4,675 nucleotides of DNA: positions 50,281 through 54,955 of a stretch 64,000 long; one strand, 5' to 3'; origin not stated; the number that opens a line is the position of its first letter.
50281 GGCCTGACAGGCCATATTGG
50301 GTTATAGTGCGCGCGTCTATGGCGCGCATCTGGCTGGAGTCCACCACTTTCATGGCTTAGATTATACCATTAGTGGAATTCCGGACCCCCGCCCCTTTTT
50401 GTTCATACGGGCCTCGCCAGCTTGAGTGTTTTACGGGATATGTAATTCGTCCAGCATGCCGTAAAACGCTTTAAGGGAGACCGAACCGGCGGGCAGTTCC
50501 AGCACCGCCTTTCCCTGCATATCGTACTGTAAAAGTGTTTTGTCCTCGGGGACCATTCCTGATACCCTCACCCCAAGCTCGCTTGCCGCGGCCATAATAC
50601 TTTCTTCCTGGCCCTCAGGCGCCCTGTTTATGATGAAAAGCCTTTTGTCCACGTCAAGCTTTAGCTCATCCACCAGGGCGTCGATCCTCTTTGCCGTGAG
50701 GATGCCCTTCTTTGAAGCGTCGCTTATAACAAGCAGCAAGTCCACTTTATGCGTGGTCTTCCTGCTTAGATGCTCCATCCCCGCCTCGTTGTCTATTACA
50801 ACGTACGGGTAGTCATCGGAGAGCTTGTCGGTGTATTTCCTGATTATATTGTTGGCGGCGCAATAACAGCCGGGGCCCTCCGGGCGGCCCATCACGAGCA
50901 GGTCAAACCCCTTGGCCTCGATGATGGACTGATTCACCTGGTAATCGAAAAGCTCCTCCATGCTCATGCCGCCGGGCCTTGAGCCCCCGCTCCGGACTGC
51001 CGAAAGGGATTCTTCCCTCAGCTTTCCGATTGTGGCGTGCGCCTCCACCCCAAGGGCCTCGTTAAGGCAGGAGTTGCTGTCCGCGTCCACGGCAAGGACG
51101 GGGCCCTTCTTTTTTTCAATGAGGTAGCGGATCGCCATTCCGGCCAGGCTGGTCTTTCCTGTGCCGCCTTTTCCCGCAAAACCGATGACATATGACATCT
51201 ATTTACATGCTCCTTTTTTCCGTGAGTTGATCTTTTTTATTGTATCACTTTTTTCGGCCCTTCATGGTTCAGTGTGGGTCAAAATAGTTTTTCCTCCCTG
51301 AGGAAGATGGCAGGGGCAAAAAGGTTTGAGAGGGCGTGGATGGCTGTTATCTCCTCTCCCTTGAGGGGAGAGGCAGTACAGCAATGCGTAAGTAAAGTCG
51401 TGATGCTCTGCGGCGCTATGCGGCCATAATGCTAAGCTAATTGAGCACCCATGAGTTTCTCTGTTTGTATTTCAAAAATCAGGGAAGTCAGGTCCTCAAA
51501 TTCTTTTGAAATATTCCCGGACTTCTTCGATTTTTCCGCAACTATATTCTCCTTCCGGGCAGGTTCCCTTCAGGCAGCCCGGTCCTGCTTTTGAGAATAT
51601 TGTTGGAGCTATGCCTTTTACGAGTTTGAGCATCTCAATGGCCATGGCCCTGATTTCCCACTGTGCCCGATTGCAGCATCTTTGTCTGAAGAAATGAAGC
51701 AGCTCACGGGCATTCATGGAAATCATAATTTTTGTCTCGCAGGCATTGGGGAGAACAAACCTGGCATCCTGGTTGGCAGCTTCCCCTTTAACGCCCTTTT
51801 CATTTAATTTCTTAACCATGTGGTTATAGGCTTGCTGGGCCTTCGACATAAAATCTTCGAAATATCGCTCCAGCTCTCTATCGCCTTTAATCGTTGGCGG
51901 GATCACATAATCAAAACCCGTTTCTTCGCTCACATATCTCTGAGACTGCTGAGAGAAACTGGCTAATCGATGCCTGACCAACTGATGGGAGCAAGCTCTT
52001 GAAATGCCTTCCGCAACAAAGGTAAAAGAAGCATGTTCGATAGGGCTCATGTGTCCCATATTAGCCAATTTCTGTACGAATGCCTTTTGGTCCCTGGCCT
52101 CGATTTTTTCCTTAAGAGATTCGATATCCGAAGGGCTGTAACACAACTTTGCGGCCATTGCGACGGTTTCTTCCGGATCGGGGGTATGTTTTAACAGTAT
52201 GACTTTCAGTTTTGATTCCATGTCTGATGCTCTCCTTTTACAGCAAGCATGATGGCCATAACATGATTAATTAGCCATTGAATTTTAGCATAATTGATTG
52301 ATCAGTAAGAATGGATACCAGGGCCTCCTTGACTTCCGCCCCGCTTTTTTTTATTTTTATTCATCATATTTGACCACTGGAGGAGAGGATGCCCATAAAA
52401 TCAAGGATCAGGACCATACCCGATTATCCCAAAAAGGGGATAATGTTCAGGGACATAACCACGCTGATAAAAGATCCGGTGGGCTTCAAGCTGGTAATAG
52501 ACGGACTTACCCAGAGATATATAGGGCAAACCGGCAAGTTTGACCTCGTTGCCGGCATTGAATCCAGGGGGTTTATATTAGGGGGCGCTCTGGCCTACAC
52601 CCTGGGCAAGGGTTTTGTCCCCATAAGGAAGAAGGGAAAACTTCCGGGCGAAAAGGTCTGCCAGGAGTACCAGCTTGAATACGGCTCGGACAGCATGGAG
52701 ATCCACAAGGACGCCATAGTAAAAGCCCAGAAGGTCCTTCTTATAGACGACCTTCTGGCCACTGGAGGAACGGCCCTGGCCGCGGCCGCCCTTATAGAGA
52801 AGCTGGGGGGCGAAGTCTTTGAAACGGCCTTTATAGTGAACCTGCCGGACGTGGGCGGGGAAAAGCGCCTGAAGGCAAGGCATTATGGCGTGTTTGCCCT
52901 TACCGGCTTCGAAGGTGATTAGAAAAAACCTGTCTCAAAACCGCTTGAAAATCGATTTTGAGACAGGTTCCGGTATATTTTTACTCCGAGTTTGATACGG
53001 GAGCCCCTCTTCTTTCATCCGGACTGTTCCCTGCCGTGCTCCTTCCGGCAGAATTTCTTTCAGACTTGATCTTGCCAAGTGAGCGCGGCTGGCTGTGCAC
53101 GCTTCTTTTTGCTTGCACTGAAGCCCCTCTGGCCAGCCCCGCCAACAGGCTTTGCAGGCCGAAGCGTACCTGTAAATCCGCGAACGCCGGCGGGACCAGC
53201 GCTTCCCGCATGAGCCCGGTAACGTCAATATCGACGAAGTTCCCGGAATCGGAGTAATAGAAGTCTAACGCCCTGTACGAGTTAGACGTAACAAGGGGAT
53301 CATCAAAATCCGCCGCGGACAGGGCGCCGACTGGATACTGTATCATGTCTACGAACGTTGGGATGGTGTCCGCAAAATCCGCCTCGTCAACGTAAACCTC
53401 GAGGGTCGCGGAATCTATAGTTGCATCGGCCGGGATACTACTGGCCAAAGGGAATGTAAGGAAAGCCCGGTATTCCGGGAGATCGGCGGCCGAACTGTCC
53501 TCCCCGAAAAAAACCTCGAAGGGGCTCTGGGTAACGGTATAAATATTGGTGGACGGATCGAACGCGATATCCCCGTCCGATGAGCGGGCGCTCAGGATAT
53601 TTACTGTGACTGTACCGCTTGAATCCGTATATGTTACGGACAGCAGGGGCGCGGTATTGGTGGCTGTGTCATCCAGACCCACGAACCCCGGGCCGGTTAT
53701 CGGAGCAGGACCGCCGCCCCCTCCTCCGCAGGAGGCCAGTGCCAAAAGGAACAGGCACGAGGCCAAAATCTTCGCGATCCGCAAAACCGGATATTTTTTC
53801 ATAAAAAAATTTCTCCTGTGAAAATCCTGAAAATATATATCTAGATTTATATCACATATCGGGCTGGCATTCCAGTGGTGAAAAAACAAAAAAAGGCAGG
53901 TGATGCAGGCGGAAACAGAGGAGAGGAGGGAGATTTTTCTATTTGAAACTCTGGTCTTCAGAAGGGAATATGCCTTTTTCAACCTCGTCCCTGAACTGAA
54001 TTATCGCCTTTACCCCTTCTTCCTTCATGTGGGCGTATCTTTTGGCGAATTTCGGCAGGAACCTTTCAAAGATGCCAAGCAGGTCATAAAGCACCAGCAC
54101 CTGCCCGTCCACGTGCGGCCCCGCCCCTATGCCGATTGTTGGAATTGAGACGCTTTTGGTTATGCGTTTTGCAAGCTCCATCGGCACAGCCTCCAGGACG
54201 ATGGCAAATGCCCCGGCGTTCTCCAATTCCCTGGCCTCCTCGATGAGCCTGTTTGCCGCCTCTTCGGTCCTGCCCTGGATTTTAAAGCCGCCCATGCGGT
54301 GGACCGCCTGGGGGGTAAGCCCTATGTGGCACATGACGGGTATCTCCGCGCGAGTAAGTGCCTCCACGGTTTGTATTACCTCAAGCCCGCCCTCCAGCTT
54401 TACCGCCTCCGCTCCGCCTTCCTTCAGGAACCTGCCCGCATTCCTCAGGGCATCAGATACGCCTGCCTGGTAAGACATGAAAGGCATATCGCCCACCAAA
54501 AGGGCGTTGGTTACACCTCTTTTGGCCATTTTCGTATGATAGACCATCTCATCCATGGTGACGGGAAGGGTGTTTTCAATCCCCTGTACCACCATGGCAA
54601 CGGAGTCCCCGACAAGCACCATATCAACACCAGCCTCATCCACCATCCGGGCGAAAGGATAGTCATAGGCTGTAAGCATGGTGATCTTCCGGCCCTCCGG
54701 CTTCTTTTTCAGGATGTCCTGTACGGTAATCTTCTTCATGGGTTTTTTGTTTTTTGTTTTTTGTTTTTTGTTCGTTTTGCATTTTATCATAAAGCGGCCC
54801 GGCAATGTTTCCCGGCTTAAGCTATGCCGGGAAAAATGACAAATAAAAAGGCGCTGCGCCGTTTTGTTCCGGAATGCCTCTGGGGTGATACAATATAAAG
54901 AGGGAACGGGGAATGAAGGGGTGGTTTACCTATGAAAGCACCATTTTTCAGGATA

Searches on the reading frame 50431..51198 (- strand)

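Call 32: search_protein_families(library=pfam, max_evalue=0.000001, proteins=[window:50431-51198:-])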
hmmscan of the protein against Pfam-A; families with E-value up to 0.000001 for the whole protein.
window:50431-51198:- (255 aa): 1 family
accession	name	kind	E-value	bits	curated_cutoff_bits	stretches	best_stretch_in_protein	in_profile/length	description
PF01656.29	CbiA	-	2.7e-10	40.7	25.4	1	8-230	5-123/125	CobQ/CobB/MinD/ParA nucleotide binding domain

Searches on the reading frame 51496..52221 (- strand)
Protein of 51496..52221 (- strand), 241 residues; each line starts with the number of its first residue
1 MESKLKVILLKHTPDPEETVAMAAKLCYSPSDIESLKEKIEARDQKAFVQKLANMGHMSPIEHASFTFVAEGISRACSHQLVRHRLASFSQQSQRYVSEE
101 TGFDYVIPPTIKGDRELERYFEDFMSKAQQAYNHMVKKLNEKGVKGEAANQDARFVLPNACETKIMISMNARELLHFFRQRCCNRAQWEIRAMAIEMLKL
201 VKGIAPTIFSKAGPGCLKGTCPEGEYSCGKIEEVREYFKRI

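Call 33: search_protein_families(library=pfam, max_evalue=0.000001, proteins=[window:51496-52221:-])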
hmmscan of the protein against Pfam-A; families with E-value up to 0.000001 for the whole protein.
window:51496-52221:- (241 aa): 1 family
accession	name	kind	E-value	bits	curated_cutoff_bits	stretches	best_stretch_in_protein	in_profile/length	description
PF02511.20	Thy1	-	3.4e-75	252.5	24.8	1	9-207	2-191/191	Thymidylate synthase complementing protein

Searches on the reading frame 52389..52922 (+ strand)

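Call 33: search_protein_families(library=pfam, max_evalue=0.000001, proteins=[window:52389-52922:+])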
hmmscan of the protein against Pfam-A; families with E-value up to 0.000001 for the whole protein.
window:52389-52922:+ (177 aa): 1 family
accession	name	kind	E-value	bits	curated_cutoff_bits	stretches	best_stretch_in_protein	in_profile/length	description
PF00156.33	Pribosyltran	-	4.9e-16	58.9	26.3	1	33-153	11-127/158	Phosphoribosyl transferase domain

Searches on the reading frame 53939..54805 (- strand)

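Call 33: search_protein_families(library=pfam, max_evalue=0.000001, proteins=[window:53939-54805:-])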
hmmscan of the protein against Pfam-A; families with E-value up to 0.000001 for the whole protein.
window:53939-54805:- (288 aa): 1 family
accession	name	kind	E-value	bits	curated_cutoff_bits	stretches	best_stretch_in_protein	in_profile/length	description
PF02548.21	Pantoate_transf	-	2.8e-117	391.2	28.7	1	25-283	1-259/259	Ketopantoate hydroxymethyltransferase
